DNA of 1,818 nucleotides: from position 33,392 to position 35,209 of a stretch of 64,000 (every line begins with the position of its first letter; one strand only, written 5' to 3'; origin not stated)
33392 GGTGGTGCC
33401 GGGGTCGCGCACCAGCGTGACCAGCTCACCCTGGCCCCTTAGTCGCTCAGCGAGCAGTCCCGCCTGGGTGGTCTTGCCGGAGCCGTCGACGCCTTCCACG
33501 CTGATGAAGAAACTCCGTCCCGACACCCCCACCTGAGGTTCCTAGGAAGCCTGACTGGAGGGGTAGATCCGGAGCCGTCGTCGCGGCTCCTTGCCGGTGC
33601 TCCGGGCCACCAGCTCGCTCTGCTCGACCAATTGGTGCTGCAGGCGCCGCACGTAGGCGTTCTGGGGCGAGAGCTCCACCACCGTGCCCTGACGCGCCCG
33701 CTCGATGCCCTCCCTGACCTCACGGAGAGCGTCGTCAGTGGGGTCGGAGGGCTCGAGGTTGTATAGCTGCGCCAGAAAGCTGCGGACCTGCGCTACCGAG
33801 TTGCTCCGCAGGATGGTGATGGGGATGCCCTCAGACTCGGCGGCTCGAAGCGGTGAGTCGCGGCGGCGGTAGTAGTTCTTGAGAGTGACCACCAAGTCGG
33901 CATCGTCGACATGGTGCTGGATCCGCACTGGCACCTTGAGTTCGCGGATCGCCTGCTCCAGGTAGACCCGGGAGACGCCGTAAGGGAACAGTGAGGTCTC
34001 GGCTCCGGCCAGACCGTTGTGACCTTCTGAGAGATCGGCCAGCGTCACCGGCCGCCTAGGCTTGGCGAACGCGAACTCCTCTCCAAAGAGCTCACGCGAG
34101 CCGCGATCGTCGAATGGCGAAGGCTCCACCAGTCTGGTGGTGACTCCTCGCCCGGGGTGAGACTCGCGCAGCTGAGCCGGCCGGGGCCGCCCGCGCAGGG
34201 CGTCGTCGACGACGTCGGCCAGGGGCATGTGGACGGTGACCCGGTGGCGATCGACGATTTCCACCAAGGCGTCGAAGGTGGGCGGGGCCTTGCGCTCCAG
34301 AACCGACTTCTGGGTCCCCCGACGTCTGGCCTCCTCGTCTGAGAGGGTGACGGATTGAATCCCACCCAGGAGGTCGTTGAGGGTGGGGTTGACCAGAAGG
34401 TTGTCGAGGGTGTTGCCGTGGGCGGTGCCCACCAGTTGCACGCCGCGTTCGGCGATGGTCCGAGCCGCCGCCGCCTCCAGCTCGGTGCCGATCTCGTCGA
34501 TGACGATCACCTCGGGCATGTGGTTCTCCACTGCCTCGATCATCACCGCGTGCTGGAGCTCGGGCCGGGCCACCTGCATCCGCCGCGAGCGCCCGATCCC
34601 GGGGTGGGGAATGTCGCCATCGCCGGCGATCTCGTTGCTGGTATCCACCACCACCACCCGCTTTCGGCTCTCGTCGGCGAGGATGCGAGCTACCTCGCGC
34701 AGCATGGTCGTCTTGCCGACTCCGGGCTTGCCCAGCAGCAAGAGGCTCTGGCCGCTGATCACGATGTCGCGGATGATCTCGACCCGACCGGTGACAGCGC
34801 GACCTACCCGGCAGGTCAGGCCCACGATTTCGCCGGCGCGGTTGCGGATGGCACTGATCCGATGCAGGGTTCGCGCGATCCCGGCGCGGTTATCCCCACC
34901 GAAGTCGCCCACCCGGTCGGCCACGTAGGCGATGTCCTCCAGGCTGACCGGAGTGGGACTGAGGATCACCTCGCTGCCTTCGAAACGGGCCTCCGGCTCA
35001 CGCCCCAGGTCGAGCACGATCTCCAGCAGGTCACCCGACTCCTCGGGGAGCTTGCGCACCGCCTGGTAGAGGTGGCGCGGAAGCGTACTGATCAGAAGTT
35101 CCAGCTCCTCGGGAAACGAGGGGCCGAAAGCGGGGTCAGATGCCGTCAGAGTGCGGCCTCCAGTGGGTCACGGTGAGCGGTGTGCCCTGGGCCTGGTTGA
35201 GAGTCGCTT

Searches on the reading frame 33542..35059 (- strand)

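Call 42: search_protein_families(library=pfam, proteins=[window:33542-35059:-])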
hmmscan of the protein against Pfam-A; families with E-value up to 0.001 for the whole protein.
window:33542-35059:- (505 aa): 13 families
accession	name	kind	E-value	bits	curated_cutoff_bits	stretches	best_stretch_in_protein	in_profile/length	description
PF25516.1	PTPase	-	1.4e-24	86.2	27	1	356-432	2-78/79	Phosphotyrosine protein phosphatase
PF19568.5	Spore_III_AA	-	1.5e-11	44.4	27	1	81-231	119-275/306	Sporulation stage III, protein AA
PF01424.28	R3H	-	2.9e-09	37.3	26.8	1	456-500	16-60/60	R3H domain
PF13604.12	AAA_30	-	2.9e-07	30.8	27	1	94-192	8-99/191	AAA domain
PF00004.35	AAA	-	2.5e-06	28.4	21.2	1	106-192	1-68/131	ATPase family associated with various cellular activities (AAA)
PF03266.21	NTPase_1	-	2.9e-06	27.7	23.9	0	107-130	3-26/168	NTPase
PF13401.12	AAA_22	-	7.7e-06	26.7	27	1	104-190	6-93/130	AAA domain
PF13238.12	AAA_18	-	2.8e-05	25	29.4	1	107-204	2-94/128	AAA domain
PF13191.12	AAA_16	-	4.2e-05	24.5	32.6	1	103-133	24-52/167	AAA ATPase domain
PF07728.20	AAA_5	-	0.00011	22.7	22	1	106-191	2-76/139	AAA domain (dynein-related subfamily)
PF13479.12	AAA_24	-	0.00012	22.5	27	1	103-202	2-85/195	AAA domain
PF20720.3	nSTAND3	-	0.00025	21.2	27.2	1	94-144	8-57/155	Novel STAND NTPase 3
PF13481.12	AAA_25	-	0.00083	19.5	27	0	95-129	25-59/195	AAA domain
